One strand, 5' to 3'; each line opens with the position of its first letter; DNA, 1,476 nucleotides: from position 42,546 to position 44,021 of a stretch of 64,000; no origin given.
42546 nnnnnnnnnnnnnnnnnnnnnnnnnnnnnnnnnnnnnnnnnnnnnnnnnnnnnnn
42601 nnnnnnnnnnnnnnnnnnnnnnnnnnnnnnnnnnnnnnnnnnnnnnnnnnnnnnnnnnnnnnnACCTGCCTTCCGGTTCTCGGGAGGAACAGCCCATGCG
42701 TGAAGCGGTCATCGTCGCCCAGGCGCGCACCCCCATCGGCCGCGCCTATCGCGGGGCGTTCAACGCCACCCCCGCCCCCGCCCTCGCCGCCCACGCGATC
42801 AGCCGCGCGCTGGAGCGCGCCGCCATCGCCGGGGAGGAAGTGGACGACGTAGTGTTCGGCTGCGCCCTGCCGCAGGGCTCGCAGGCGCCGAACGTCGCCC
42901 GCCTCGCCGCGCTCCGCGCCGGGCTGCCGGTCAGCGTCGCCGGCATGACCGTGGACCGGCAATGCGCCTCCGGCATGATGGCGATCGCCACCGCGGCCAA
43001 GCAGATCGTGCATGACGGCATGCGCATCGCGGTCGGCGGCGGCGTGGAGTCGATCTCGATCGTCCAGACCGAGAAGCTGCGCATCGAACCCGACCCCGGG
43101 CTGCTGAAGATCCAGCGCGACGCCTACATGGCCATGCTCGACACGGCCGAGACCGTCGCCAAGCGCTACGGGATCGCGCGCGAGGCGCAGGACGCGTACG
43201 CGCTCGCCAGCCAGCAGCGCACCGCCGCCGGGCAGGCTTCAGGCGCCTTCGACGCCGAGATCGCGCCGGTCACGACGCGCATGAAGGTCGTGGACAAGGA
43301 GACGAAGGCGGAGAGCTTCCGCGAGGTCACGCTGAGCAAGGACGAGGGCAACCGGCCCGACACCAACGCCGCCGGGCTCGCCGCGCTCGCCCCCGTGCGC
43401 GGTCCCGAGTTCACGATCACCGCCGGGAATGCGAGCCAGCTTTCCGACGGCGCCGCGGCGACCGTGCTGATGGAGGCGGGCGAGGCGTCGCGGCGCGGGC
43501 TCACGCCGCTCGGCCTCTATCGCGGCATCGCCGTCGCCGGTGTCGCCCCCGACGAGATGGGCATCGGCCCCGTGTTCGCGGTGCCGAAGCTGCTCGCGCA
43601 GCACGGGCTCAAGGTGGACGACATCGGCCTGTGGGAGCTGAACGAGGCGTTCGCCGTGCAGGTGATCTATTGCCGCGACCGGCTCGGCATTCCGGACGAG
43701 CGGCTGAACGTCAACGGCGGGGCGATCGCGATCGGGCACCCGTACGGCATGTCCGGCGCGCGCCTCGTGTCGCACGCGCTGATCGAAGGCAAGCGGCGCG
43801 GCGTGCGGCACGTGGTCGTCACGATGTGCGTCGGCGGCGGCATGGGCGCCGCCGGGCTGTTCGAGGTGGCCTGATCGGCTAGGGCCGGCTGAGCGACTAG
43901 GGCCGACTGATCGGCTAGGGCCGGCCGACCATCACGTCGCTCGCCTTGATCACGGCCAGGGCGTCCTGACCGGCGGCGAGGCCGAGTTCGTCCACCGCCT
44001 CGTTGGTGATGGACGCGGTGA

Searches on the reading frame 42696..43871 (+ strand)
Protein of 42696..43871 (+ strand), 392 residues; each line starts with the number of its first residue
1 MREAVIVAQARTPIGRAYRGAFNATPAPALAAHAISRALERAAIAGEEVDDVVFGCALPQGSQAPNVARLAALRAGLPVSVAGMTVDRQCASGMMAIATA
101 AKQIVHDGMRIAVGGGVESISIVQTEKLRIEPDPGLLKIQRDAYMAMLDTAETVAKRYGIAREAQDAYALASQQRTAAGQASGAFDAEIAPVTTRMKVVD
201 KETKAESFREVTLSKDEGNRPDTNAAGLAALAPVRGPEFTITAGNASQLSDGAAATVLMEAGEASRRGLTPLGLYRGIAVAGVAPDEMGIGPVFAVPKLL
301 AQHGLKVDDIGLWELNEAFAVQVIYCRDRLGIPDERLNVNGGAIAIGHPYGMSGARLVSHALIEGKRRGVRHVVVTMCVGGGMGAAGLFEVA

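Call 40: find_encoding_contigs(protein=window:42696-43871:+, flank=3000, max_places=4)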
Protein seq(392 aa) (392 aa): no gene with exactly this product is on record in the collection.
